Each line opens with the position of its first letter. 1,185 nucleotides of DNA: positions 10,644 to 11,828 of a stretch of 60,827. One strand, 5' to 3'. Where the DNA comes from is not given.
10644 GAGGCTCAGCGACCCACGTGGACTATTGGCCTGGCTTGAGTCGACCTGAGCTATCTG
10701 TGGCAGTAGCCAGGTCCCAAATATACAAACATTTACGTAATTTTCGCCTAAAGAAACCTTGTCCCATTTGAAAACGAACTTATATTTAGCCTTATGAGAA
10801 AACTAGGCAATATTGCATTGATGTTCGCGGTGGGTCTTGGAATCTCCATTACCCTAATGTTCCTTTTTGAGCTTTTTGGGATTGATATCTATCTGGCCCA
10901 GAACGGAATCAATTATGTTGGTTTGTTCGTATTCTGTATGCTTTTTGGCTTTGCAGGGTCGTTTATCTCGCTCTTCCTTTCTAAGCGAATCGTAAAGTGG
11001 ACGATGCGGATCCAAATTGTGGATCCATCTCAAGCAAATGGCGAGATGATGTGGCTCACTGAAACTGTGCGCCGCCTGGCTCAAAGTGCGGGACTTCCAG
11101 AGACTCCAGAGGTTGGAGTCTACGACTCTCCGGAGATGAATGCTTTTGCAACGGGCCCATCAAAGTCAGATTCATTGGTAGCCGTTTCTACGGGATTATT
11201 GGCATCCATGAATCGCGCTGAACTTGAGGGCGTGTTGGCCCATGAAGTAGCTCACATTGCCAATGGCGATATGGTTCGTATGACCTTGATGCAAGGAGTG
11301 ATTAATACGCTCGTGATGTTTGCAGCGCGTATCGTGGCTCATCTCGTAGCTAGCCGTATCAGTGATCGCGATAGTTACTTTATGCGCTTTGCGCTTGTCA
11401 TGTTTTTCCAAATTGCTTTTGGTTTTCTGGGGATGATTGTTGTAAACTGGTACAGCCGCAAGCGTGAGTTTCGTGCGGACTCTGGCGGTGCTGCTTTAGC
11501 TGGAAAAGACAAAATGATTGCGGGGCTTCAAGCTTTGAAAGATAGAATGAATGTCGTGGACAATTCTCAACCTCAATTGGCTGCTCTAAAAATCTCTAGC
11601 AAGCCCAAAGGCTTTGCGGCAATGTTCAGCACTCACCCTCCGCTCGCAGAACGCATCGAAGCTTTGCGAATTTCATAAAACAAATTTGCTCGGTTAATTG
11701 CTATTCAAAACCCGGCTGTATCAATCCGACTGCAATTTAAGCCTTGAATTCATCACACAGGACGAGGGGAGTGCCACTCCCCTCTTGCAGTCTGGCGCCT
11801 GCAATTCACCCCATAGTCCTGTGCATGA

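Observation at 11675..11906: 232-bp long palindrome with perfect 26-bp termini filling the htpX / SDR convergent gap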

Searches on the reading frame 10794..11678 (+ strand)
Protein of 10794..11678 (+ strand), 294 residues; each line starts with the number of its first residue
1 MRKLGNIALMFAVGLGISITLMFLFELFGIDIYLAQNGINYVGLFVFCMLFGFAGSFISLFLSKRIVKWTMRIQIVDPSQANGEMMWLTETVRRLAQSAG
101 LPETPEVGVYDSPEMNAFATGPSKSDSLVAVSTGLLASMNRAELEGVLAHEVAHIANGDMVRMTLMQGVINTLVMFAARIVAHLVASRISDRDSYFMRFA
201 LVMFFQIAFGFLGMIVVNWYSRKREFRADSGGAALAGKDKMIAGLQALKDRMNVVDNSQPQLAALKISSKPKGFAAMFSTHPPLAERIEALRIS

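Call 13: search_protein_families(library=pfam, proteins=[window:10794-11678:+])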
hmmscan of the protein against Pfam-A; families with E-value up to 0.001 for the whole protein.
window:10794-11678:+ (294 aa): 2 families
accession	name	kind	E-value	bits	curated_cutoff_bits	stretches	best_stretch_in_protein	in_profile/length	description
PF01435.24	Peptidase_M48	-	1.3e-41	142.9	20.3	1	87-292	6-183/186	Peptidase family M48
PF05569.17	Peptidase_M56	-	0.00085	19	31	0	129-168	178-217/296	BlaR1 peptidase M56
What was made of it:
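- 10794..11678 (+): htpX (M48 protease, 294 aa). Its last codons and stop lie at or inside the left terminal repeat. Pfam PF01435, E 1e-41 (call 13).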

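Call 16: find_encoding_contigs(protein=window:10794-11678:+, flank=5000, max_places=10)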
Protein window:10794-11678:+ (294 aa): 9 contigs read that carry it; 9 places shown.
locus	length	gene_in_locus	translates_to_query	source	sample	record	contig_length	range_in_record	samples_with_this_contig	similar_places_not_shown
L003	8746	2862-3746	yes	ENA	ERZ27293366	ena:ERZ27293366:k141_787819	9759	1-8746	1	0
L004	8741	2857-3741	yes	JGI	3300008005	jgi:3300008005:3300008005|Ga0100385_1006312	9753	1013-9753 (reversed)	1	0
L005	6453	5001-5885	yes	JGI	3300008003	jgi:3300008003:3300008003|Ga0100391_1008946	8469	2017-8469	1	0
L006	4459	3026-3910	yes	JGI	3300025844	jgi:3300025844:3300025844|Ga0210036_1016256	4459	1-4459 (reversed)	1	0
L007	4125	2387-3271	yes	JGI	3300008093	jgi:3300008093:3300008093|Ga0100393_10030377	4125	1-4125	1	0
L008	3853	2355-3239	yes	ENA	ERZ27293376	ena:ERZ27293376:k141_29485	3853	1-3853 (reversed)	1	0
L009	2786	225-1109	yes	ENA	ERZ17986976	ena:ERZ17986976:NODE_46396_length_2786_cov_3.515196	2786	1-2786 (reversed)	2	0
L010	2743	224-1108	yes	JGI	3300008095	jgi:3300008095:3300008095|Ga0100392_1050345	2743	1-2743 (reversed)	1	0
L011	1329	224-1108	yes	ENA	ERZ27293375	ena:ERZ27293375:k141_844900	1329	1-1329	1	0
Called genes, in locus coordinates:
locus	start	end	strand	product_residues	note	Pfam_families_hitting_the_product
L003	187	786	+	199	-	PF13036:LpoB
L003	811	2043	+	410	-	PF00515:TPR_1 (faint), PF07719:TPR_2 (faint)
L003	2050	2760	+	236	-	PF00702:Hydrolase, PF12710:HAD (weak), PF13419:HAD_2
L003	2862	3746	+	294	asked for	PF01435:Peptidase_M48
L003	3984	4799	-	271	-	PF00106:adh_short, PF13561:adh_short_C2, PF12241:Enoyl_reductase (faint)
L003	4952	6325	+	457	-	PF02465:FliD_N, PF07195:FliD_C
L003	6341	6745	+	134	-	PF02561:FliS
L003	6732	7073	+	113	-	-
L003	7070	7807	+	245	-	-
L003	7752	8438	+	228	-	PF06175:MiaE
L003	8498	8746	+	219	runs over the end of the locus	-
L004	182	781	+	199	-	PF13036:LpoB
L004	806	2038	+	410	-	PF00515:TPR_1 (faint), PF07719:TPR_2 (faint)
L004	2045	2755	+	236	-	PF00702:Hydrolase, PF12710:HAD (weak), PF13419:HAD_2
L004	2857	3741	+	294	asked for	PF01435:Peptidase_M48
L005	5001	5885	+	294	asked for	PF01435:Peptidase_M48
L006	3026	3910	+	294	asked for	PF01435:Peptidase_M48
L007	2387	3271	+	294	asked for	PF01435:Peptidase_M48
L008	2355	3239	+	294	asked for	PF01435:Peptidase_M48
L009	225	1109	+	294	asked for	PF01435:Peptidase_M48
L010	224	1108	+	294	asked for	PF01435:Peptidase_M48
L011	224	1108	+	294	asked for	PF01435:Peptidase_M48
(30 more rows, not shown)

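Call 19: find_homologous_proteins(query=window:10794-11678:+, max_evalue=1e-40)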
Query window:10794-11678:+ (294 aa): 7968 proteins with E <= 1e-40 among 8000 candidates; the best 120 are listed.
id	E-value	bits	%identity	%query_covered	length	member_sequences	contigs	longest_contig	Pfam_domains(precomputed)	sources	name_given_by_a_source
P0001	2.7e-186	635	100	100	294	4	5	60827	PF01435.25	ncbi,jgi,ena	-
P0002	2.3e-157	541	86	97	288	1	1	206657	PF01435.25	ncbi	-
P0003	2.6e-121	422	64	99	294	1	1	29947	PF01435.25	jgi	jgi:heat shock protein HtpX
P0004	5.0e-117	408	66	99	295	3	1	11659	PF01435.25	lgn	-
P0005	9.4e-117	407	65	96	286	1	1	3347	PF01435.25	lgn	-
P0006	9.9e-117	407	65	96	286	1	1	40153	PF01435.25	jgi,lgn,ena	-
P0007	2.6e-116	406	63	99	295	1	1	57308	PF01435.25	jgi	jgi:heat shock protein HtpX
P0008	2.8e-115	402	63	99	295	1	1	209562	PF01435.25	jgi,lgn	jgi:heat shock protein HtpX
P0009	4.3e-113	395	61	99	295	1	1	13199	PF01435.25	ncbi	ncbi:MAG: protease HtpX [Bdellovibrionota bacterium]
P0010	1.1e-109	384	61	99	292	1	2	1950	PF01435.25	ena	-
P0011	2.4e-109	383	60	99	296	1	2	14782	PF01435.25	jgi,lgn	-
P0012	1.3e-108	381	60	99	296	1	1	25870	PF01435.25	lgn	-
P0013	3.0e-107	376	60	99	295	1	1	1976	PF01435.25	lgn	-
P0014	4.1e-106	372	59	99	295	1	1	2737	PF01435.25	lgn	-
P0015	1.5e-101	358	58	100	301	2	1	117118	PF01435.25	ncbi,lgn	-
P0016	1.1e-99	351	58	99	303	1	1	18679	PF01435.25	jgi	jgi:heat shock protein HtpX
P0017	1.7e-98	348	55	99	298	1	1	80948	PF01435.25,PF05569.18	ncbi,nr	ncbi:protease HtpX [bacterium]|nr:protease HtpX [bacterium]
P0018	2.6e-98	347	56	99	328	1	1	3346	PF01435.25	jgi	jgi:heat shock protein HtpX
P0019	8.2e-98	345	53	99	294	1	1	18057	PF01435.25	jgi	jgi:heat shock protein HtpX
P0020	1.2e-97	345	56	99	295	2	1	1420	PF01435.25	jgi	jgi:heat shock protein HtpX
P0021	3.3e-96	340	54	99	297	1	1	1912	PF01435.25,PF05569.18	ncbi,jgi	jgi:heat shock protein HtpX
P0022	2.8e-95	337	54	97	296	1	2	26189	PF01435.25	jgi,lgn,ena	-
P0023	3.0e-95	337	55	96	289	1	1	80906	PF01435.25,PF05569.18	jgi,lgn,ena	-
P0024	3.8e-95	337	57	98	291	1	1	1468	PF01435.25,PF05569.18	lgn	-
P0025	1.2e-94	335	55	97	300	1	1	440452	PF01435.25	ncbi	-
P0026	1.0e-93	332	54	97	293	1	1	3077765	PF01435.25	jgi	jgi:heat shock protein HtpX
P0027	2.5e-93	331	54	99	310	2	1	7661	PF01435.25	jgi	jgi:heat shock protein HtpX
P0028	5.5e-93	329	56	93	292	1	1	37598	PF01435.25,PF05569.18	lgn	-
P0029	9.7e-93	329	57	93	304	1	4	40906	PF01435.25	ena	-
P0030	1.3e-92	328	55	97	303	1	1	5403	PF01435.25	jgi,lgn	-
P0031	3.6e-92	327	57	94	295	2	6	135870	PF01435.25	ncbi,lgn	-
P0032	5.4e-92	326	53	100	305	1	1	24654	PF01435.25,PF05569.18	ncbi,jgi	jgi:heat shock protein HtpX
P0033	5.5e-92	326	53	96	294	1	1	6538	PF01435.25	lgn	-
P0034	5.5e-92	326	53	99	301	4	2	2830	PF01435.25,PF05569.18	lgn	-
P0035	6.9e-92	326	56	97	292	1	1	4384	PF01435.25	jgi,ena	-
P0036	8.5e-92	326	54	98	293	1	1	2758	PF01435.25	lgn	-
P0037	1.5e-91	325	53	97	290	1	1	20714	PF01435.25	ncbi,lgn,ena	-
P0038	1.5e-91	325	55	97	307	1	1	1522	PF01435.25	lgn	-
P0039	1.6e-91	325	53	99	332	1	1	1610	PF01435.25,PF05569.18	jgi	jgi:heat shock protein HtpX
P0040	2.1e-91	324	54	98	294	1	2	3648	PF01435.25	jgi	jgi:heat shock protein HtpX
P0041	2.2e-91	324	56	98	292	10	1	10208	PF01435.25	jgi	jgi:heat shock protein HtpX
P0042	2.3e-91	324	53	97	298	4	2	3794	PF01435.25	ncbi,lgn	-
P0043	2.6e-91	324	56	97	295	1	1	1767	PF01435.25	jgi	jgi:heat shock protein HtpX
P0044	3.7e-91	323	51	97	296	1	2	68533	PF01435.25,PF05569.18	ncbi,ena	-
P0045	4.0e-91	323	55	98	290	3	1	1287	PF01435.25,PF05569.18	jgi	jgi:heat shock protein HtpX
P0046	4.2e-91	323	54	97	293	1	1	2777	PF01435.25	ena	-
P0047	4.5e-91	323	52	99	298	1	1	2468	PF01435.25,PF05569.18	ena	-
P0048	4.7e-91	323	52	99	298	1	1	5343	PF01435.25,PF05569.18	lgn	-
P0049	7.1e-91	323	53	99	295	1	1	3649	PF01435.25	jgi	jgi:heat shock protein HtpX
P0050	1.3e-90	322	54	94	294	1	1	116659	PF01435.25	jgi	jgi:heat shock protein HtpX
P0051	1.6e-90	321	53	97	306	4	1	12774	PF01435.25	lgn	-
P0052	1.8e-90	321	55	97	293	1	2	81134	PF01435.25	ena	-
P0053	1.8e-90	321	56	99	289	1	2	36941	PF01435.25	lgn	-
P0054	2.4e-90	321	54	90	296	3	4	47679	PF01435.25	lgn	-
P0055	2.5e-90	321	55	97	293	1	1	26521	PF01435.25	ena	-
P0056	2.9e-90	320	53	98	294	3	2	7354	PF01435.25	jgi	jgi:heat shock protein HtpX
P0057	3.2e-90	320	53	95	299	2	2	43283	PF01435.25,PF05569.18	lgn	-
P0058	3.3e-90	320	54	98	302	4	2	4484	PF01435.25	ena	-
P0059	3.4e-90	320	54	99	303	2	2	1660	PF01435.25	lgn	-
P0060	4.1e-90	320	55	97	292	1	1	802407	PF01435.25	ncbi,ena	-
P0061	4.9e-90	320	54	97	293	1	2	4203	PF01435.25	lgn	-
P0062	6.3e-90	319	55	100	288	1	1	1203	PF01435.25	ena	-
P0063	6.4e-90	319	51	99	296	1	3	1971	PF01435.25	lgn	-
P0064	7.7e-90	319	54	97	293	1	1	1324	PF01435.25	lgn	-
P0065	8.4e-90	319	54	97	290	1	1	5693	PF01435.25,PF05569.18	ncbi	-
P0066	9.0e-90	319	54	94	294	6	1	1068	PF01435.25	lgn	-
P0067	1.2e-89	318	53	97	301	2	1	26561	PF01435.25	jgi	jgi:heat shock protein HtpX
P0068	1.3e-89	318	52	97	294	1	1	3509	PF01435.25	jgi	jgi:heat shock protein HtpX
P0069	1.6e-89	318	51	100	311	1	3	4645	PF01435.25,PF05569.18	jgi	jgi:heat shock protein HtpX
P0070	1.7e-89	318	54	97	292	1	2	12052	PF01435.25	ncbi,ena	-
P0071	1.7e-89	318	54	97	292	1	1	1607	PF01435.25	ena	-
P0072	1.8e-89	318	53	99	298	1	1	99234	PF01435.25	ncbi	-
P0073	2.0e-89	318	54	98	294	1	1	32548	PF01435.25,PF05569.18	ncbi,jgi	jgi:heat shock protein HtpX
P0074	2.1e-89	318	55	97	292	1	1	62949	PF01435.25,PF05569.18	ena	-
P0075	2.4e-89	317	51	99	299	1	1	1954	PF01435.25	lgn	-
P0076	2.7e-89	317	53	97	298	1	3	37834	PF01435.25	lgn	-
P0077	2.8e-89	317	56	92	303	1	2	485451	PF01435.25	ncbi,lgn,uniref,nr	ncbi:protease HtpX [Pseudobacteriovorax antillogorgiicola]|uniref:Protease HtpX homolog n=1 Tax=Pseu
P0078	3.0e-89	317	54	97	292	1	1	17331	PF01435.25,PF05569.18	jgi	jgi:heat shock protein HtpX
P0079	3.1e-89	317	52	96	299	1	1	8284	PF01435.25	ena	-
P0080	3.2e-89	317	52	98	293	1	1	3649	PF01435.25,PF05569.18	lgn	-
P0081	3.3e-89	317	58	95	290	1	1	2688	PF01435.25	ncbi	-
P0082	3.3e-89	317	55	97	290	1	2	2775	PF01435.25,PF05569.18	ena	-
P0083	3.4e-89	317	54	97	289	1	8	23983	PF01435.25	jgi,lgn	jgi:heat shock protein HtpX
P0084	3.5e-89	317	53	99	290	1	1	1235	PF01435.25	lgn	-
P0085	3.6e-89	317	54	98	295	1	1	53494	PF01435.25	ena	-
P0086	3.7e-89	317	56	93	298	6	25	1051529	PF01435.25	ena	-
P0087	3.8e-89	317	54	100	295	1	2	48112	PF01435.25,PF05569.18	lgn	-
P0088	4.1e-89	317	53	97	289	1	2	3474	PF01435.25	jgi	jgi:heat shock protein HtpX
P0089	4.2e-89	317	55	90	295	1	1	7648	PF01435.25,PF05569.18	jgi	-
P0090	4.3e-89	317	53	98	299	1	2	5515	PF01435.25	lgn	-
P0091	4.3e-89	317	54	97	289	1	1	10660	PF01435.25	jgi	jgi:heat shock protein HtpX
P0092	4.4e-89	317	54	94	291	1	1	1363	PF01435.25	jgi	jgi:heat shock protein HtpX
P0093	4.7e-89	317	56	98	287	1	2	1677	PF01435.25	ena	-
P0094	5.9e-89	316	53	97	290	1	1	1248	PF01435.25,PF05569.18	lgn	-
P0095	6.2e-89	316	53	97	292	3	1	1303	PF01435.25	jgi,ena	-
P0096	6.4e-89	316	51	98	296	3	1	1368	PF01435.25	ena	-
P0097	6.5e-89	316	53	97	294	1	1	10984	PF01435.25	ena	-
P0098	7.2e-89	316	54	96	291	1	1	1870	PF01435.25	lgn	-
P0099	7.3e-89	316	54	94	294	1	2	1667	PF01435.25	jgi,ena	jgi:heat shock protein HtpX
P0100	7.4e-89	316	52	98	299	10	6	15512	PF01435.25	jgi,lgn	-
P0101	8.0e-89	316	53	96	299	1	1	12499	PF01435.25,PF05569.18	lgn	-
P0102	8.4e-89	316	54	97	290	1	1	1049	PF01435.25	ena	-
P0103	8.5e-89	316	55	94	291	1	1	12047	PF01435.25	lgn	-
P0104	9.0e-89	316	53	97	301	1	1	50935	PF01435.25,PF05569.18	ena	-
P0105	1.0e-88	315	54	97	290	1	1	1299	PF01435.25,PF05569.18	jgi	jgi:heat shock protein HtpX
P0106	1.2e-88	315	55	91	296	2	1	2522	PF01435.25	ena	-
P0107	1.2e-88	315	51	98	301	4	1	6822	PF01435.25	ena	-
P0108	1.3e-88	315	54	97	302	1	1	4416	PF01435.25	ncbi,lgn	-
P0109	1.4e-88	315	53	97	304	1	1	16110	PF01435.25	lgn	-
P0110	1.4e-88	315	50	97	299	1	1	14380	PF01435.25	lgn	-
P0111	1.5e-88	315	56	98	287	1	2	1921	PF01435.25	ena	-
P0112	1.7e-88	315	53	99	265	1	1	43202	PF01435.25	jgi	jgi:heat shock protein HtpX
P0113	1.8e-88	315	53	98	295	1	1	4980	PF01435.25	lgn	-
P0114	2.0e-88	314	54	96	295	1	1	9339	PF01435.25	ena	-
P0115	2.1e-88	314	54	94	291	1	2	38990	PF01435.25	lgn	-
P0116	2.3e-88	314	54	97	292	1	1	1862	PF01435.25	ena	-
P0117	2.3e-88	314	54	97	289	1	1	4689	PF01435.25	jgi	jgi:heat shock protein HtpX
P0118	2.5e-88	314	52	98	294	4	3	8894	PF01435.25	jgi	jgi:heat shock protein HtpX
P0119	2.6e-88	314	55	93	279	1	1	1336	PF01435.25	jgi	-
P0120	2.8e-88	314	52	98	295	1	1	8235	PF01435.25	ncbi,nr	ncbi:MAG: protease HtpX [Elusimicrobia bacterium]|nr:protease HtpX [Elusimicrobiota bacterium]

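Call 20: find_encoding_contigs(protein=P0002, flank=10000, max_places=4)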
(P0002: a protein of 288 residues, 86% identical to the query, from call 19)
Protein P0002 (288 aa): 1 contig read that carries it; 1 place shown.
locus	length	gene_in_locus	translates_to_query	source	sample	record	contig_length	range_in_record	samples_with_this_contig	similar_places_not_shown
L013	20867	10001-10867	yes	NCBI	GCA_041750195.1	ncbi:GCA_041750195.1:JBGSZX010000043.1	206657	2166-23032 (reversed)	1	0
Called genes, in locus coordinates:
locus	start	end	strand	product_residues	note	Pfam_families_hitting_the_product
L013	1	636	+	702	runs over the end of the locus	PF07660:STN (weak), PF03958:Secretin_N, PF00263:Secretin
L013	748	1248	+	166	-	-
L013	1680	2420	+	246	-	PF07879:PHB_acc_N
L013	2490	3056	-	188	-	-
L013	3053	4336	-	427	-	PF08886:GshA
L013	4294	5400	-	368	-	PF01656:CbiA (weak), PF02374:ArsA_ATPase, PF13614:AAA_31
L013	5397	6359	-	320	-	PF01656:CbiA (weak), PF02374:ArsA_ATPase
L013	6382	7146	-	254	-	PF24096:DUF7379 (weak), PF05057:DUF676, PF07819:PGAP1 (weak), PF02089:Palm_thioest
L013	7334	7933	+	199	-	PF13036:LpoB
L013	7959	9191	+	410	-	PF07719:TPR_2 (faint)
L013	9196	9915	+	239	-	PF00702:Hydrolase, PF08282:Hydrolase_3 (faint), PF13419:HAD_2, PF13242:Hydrolase_like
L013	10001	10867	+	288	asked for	PF01435:Peptidase_M48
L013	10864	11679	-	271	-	PF00106:adh_short, PF08659:KR (weak), PF13561:adh_short_C2, PF12241:Enoyl_reductase (faint)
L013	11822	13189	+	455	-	PF02465:FliD_N, PF07196:Flagellin_IN (faint), PF07195:FliD_C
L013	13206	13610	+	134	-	PF02561:FliS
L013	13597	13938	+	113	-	-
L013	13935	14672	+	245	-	PF13428:TPR_14 (faint)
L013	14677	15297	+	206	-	PF06175:MiaE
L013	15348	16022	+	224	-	-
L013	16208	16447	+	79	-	PF02599:CsrA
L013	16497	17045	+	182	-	PF02623:FliW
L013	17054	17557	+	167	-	-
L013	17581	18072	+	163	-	-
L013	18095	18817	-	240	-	-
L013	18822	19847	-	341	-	PF00528:BPD_transp_1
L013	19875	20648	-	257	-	PF02463:SMC_N (faint), PF00005:ABC_tran, PF13304:AAA_21 (faint)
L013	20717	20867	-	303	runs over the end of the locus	PF12974:Phosphonate-bd, PF13531:SBP_bac_11 (weak), PF09084:NMT1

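Call 24: list_cluster_members(proteins=[P0001, P0002])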
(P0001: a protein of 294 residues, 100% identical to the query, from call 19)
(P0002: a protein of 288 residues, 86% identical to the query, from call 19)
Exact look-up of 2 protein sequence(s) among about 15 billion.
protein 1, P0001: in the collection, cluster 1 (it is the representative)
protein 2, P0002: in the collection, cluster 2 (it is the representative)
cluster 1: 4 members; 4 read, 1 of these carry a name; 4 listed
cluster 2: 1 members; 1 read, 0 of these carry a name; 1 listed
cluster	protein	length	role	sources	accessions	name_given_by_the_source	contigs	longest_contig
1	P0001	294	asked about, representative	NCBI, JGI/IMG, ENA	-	-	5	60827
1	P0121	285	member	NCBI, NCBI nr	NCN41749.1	protease HtpX [bacterium]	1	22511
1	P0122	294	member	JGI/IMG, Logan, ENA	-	-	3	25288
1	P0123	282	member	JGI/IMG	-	-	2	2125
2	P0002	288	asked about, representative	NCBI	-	-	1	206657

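Call 28: find_encoding_contigs(protein=P0121, flank=10000, max_places=5)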
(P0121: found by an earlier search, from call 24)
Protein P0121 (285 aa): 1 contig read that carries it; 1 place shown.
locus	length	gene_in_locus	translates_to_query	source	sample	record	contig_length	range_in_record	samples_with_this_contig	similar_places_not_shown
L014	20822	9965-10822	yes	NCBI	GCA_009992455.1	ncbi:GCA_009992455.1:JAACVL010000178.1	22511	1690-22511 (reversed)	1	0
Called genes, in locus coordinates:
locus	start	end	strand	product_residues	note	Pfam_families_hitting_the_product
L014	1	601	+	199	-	PF00263:Secretin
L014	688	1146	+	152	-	PF10975:DUF2802 (weak), PF27070:HTH_Rpn_C (weak)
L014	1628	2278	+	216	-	PF07879:PHB_acc_N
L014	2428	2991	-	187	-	-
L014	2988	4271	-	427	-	PF08886:GshA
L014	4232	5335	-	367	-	PF01656:CbiA (weak), PF02374:ArsA_ATPase, PF13614:AAA_31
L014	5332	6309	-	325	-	PF01656:CbiA, PF01935:DUF87 (weak), PF02374:ArsA_ATPase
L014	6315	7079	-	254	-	PF24096:DUF7379 (faint), PF05057:DUF676 (weak), PF07819:PGAP1 (faint), PF02089:Palm_thioest, PF12697:Abhydrolase_6 (faint)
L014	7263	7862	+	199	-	PF13036:LpoB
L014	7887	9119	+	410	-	PF00515:TPR_1 (faint), PF07719:TPR_2 (faint)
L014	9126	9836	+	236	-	PF00702:Hydrolase, PF12710:HAD (faint), PF13419:HAD_2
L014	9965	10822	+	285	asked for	PF01435:Peptidase_M48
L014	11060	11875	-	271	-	PF00106:adh_short, PF13561:adh_short_C2, PF12241:Enoyl_reductase (faint)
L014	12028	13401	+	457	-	PF02465:FliD_N, PF07195:FliD_C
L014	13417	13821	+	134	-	PF02561:FliS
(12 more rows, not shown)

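Call 29: find_encoding_contigs(protein=P0122, flank=10000, max_places=5)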
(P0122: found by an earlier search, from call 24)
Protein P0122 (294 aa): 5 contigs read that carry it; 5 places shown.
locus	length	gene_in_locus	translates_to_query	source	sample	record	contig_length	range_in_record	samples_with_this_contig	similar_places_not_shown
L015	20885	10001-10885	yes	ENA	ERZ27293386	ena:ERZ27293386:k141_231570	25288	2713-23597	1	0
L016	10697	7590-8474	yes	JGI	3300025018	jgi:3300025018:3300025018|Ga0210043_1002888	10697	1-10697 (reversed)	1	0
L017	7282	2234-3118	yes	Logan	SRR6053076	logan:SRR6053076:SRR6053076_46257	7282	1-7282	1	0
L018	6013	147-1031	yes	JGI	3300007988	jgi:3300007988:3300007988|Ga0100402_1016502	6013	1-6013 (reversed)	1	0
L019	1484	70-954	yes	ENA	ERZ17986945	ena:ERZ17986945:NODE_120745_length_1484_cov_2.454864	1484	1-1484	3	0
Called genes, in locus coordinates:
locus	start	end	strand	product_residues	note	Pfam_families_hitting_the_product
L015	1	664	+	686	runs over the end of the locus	PF07660:STN (weak), PF03958:Secretin_N, PF00263:Secretin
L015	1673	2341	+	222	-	PF07879:PHB_acc_N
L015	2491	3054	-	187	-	-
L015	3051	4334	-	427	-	PF08886:GshA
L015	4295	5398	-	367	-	PF01656:CbiA (weak), PF02374:ArsA_ATPase, PF13614:AAA_31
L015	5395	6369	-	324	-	PF01656:CbiA, PF01935:DUF87 (weak), PF02374:ArsA_ATPase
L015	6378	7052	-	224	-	PF24096:DUF7379 (faint), PF02089:Palm_thioest, PF05057:DUF676 (weak), PF07819:PGAP1 (faint), PF12697:Abhydrolase_6 (weak)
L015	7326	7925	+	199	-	PF13036:LpoB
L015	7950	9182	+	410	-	PF00515:TPR_1 (faint), PF07719:TPR_2 (faint)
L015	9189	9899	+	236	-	PF00702:Hydrolase, PF12710:HAD (faint), PF13419:HAD_2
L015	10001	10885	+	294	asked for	PF01435:Peptidase_M48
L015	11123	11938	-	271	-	PF00106:adh_short, PF13561:adh_short_C2, PF12241:Enoyl_reductase (faint)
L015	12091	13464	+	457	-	PF02465:FliD_N, PF07195:FliD_C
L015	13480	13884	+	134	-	PF02561:FliS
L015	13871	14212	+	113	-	-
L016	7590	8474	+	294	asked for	PF01435:Peptidase_M48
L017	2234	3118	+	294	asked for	PF01435:Peptidase_M48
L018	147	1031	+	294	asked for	PF01435:Peptidase_M48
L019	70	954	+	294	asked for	PF01435:Peptidase_M48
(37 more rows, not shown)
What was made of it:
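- Contigs from 14 assemblies run straight through it (a 15th, L011, ends inside it), which argues against a high-copy repeat (calls 16, 29).
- Tried and rejected: Assembly artefact: rejected, because the element appears in independent assemblies (calls 16, 28, 29).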
